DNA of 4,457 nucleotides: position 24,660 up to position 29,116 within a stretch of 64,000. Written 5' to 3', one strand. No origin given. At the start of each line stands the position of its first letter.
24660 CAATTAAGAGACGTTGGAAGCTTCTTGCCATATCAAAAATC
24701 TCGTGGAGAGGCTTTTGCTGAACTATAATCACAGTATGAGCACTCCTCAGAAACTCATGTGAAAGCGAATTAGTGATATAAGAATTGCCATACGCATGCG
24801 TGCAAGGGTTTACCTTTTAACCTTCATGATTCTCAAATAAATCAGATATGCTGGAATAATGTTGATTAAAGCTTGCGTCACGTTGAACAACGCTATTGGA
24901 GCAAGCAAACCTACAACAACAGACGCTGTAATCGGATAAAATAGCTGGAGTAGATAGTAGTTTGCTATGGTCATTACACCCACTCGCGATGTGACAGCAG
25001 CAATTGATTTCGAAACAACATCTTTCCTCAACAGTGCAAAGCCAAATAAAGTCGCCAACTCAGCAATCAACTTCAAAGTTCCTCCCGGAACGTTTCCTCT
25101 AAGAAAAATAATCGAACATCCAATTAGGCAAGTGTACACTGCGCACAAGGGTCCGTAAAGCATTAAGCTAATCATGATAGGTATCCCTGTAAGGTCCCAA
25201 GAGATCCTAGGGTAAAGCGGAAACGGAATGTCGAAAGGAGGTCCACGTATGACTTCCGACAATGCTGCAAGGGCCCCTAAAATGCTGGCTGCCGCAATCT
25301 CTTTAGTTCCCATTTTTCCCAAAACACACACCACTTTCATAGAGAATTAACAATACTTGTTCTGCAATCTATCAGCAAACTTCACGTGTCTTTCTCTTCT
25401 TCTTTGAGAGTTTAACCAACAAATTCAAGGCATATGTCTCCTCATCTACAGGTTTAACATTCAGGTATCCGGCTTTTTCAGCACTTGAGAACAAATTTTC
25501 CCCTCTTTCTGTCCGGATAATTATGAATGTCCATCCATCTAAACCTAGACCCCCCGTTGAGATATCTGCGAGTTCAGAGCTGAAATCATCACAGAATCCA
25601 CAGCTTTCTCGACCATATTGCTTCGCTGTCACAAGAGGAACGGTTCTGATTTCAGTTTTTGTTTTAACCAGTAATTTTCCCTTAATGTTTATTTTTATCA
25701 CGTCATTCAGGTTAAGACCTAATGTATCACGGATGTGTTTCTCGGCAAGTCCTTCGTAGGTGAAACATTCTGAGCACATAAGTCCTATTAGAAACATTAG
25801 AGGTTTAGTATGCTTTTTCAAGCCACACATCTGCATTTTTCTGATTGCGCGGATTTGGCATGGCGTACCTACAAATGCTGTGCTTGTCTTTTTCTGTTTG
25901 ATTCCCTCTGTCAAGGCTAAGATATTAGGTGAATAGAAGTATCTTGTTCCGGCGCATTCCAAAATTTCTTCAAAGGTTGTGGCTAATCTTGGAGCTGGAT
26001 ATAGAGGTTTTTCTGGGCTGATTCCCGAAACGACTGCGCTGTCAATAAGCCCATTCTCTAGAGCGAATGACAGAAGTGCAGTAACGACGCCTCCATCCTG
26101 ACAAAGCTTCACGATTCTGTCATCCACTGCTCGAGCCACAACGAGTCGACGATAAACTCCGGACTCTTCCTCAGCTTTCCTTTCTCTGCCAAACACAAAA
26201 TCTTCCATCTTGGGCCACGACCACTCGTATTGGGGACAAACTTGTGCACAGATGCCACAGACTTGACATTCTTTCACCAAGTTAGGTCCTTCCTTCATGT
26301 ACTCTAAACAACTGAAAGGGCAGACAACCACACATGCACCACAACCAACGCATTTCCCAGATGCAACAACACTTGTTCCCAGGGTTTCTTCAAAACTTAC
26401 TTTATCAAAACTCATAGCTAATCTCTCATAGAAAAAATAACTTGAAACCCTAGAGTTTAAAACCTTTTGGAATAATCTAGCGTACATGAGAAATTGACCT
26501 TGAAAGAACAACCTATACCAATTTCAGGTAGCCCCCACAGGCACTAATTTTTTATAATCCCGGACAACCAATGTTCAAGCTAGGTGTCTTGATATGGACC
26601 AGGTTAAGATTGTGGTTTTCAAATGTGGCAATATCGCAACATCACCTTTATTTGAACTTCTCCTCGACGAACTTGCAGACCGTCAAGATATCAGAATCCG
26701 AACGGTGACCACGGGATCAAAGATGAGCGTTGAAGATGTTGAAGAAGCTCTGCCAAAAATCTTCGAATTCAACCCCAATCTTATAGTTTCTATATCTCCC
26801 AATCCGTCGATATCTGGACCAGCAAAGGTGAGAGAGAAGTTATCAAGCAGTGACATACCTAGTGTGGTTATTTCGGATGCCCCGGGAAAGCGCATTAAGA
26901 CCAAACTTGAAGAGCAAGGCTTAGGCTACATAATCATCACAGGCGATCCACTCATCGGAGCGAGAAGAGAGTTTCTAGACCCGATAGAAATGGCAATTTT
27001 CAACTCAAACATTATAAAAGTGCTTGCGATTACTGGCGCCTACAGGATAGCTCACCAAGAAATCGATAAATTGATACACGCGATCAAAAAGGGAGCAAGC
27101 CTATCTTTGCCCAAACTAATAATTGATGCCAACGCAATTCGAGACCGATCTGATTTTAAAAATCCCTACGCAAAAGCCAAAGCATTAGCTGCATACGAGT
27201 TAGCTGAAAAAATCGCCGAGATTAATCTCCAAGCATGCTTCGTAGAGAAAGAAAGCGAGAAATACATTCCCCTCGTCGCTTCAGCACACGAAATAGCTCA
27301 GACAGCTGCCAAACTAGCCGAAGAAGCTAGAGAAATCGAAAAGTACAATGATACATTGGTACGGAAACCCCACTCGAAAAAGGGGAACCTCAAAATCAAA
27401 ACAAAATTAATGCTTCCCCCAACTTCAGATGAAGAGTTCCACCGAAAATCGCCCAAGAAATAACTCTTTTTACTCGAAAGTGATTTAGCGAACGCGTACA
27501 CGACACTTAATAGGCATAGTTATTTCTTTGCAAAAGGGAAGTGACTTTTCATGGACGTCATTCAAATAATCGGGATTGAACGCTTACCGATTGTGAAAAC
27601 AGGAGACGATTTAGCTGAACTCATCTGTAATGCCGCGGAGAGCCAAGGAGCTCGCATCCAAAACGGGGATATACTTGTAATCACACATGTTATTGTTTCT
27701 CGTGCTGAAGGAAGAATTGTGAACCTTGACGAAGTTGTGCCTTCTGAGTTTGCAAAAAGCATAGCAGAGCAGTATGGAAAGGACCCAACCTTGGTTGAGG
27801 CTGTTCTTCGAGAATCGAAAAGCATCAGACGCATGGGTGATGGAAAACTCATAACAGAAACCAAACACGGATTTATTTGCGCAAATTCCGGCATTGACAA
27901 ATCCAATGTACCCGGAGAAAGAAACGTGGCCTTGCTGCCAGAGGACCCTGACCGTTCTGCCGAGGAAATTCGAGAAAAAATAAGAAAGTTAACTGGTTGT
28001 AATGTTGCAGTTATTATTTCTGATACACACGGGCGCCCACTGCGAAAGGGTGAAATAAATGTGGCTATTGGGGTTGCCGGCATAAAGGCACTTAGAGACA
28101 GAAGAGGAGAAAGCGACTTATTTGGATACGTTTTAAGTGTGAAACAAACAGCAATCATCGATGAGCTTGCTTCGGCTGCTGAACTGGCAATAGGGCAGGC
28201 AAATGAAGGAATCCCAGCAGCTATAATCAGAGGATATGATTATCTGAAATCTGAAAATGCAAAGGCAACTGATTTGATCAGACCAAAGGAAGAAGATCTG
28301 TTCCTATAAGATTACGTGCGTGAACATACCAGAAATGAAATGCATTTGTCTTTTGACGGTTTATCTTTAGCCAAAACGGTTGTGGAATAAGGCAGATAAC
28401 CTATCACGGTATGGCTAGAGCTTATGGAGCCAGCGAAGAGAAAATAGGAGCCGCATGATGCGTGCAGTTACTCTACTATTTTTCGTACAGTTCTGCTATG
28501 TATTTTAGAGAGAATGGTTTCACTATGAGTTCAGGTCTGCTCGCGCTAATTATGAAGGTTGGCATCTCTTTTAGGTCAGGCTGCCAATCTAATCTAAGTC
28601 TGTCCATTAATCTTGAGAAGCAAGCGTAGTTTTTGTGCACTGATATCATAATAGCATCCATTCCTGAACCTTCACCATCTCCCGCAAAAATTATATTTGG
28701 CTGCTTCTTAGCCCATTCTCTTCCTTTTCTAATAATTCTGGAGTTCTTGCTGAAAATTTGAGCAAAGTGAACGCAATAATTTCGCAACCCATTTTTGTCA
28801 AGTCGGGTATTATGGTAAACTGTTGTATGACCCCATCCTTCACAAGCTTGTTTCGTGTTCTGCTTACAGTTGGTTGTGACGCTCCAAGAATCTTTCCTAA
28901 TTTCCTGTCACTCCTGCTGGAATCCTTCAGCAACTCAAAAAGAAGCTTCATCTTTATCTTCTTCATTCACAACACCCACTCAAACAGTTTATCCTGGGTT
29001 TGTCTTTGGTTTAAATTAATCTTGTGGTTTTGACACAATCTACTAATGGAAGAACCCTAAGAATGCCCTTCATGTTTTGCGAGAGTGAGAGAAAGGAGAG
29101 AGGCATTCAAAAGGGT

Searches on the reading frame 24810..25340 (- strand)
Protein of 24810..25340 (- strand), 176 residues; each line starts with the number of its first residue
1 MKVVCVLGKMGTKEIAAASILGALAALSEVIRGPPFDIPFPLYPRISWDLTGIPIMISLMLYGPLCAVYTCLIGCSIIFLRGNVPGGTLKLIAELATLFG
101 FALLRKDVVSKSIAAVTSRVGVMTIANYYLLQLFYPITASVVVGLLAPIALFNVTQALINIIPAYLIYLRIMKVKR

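Call 5: search_protein_families(library=pfam, proteins=[window:24810-25340:-])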
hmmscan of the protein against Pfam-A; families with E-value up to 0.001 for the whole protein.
window:24810-25340:- (176 aa): 1 family
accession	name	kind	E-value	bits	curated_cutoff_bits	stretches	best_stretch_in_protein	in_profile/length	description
PF12822.12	ECF_trnsprt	-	1e-07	32.6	30.7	1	13-168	1-169/169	ECF transporter, substrate-specific component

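Call 58: search_protein_families(library=ncbifam, proteins=[window:24810-25340:-], max_evalue=0.00001)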
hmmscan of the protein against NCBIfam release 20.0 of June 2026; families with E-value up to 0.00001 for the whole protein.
window:24810-25340:- (176 aa): 0 families

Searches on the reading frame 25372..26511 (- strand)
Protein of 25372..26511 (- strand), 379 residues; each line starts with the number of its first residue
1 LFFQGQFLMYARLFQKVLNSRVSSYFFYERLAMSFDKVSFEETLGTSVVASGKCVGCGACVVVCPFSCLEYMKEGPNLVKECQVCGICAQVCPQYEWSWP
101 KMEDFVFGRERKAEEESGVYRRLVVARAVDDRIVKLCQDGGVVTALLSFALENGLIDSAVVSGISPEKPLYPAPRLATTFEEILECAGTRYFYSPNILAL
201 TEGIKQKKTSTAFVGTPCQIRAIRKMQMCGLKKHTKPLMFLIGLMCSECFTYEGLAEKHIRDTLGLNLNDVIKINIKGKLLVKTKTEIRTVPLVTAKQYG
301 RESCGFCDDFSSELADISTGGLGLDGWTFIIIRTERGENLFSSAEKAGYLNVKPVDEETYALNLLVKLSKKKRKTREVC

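Call 5: search_protein_families(library=pfam, proteins=[window:25372-26511:-])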
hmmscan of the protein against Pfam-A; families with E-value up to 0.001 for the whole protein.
window:25372-26511:- (379 aa): 9 families
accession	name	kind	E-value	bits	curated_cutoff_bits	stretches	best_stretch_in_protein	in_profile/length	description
PF04432.18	FrhB_FdhB_C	-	1.3e-39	135.9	23.3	1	211-357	4-149/150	Coenzyme F420 hydrogenase/dehydrogenase, beta subunit C terminus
PF04422.18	FrhB_FdhB_N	-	3.3e-22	78.9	22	1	124-200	2-77/78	Coenzyme F420 hydrogenase/dehydrogenase, beta subunit N-term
PF00037.32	Fer4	-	1.5e-05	25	21.1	1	52-69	6-23/24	4Fe-4S binding domain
PF12838.12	Fer4_7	-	7.3e-05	23.6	27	1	53-94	1-50/52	4Fe-4S dicluster domain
PF13237.11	Fer4_10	-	0.00013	22.2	25.5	1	51-93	6-53/53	4Fe-4S dicluster domain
PF12797.12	Fer4_2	-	0.00014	22.1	24.5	1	51-66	7-22/22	4Fe-4S binding domain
PF13187.11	Fer4_9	-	0.00015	22.2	27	1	53-94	1-49/52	4Fe-4S dicluster domain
PF12837.12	Fer4_6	-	0.00017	21.8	25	1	49-67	4-22/24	4Fe-4S binding domain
PF14697.11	Fer4_21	-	0.00026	21.5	35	0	40-70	28-58/59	4Fe-4S dicluster domain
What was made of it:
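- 23132..26511 (-): Paralogous operon frhB2 (25372-26511), small membrane protein (24810-25340), metV1 (24046-24732), metF1 (23132-24046). This is the candidate F420H2-linked route. Pfam (call 5).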

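Call 58: search_protein_families(library=ncbifam, proteins=[window:25372-26511:-], max_evalue=0.00001)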
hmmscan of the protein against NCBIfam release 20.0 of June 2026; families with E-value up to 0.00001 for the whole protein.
window:25372-26511:- (379 aa): 11 families
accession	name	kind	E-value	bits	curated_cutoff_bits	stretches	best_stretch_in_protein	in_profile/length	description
NF006807.0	PRK09325.1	subfamily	4.6e-72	242.5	269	1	116-375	3-266/283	coenzyme F420-reducing hydrogenase subunit beta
TIGR03289.1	frhB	equivalog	2.7e-67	226.8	331.5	1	118-375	2-263/275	coenzyme F420 hydrogenase subunit beta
NF006808.0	PRK09326.1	equivalog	2e-36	125.6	444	1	48-375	8-321/341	F420H2 dehydrogenase subunit F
NF040616.1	F420_dehyd_FpoF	exception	4.3e-36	124.6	475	1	48-375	7-320/337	F420H2 dehydrogenase subunit FpoF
NF038196.1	ferrodoxin_EFR1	subfamily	3.7e-09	37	75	1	46-95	178-227/242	EFR1 family ferrodoxin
TIGR03294.1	FrhG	equivalog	5.9e-08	32.7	245.5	1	45-98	167-221/228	coenzyme F420 hydrogenase subunit gamma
NF006221.0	PRK08348.1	subfamily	3e-07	30.2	124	1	47-113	39-106/136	NADH-plastoquinone oxidoreductase subunit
NF040864.1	HgcB_ferredoxin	equivalog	1.1e-06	28.3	99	1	43-94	5-58/93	mercury methylation ferredoxin HgcB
NF042909.1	FMH_DH_FwdF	exception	1.1e-06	28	375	1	39-104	212-281/336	tungsten-dependent formylmethanofuran dehydrogenase subunit FwdF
NF007382.0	PRK09898.1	equivalog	1.8e-06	27.6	213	1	35-94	137-195/208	ferredoxin-like protein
NF045790.1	OxalOxreddelta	equivalog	3.3e-06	26.5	230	1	48-94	256-303/316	oxalate oxidoreductase subunit delta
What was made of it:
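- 23132..26511 (-): NCBIfam FrhB subfamily, 242 bits, below the 269-bit cut-off (call 58).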

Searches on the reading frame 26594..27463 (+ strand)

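Call 9: search_protein_families(library=pfam, max_evalue=0.00001, proteins=[window:26594-27463:+])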
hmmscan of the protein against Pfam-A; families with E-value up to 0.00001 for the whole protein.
window:26594-27463:+ (289 aa): 1 family
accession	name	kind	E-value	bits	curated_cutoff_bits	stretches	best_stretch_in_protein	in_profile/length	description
PF01993.23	MTD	-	2.2e-119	398.3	25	1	4-276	1-273/274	methylene-5,6,7,8-tetrahydromethanopterin dehydrogenase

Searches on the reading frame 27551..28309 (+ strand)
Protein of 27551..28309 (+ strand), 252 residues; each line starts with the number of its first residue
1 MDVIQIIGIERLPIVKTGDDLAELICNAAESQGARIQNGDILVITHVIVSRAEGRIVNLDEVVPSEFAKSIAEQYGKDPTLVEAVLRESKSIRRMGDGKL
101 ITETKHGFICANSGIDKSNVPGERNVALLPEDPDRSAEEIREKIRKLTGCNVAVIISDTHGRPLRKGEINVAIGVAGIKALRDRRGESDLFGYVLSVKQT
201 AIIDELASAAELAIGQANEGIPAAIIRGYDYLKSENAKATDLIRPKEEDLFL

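Call 9: search_protein_families(library=pfam, max_evalue=0.00001, proteins=[window:27551-28309:+])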
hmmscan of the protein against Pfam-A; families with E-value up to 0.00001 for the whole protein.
window:27551-28309:+ (252 aa): 1 family
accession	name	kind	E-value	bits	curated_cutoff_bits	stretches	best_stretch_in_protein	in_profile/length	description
PF01996.21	F420_ligase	-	5.1e-81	271.8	25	1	11-228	3-218/218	F420-0:Gamma-glutamyl ligase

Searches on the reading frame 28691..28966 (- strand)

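Call 9: search_protein_families(library=pfam, max_evalue=0.00001, proteins=[window:28691-28966:-])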
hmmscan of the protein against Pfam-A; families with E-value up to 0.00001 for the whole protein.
window:28691-28966:- (91 aa): 1 family
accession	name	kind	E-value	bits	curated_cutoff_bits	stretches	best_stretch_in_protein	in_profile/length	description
PF13412.12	HTH_24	-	1.9e-07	31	21.9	1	2-48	2-48/48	Winged helix-turn-helix DNA-binding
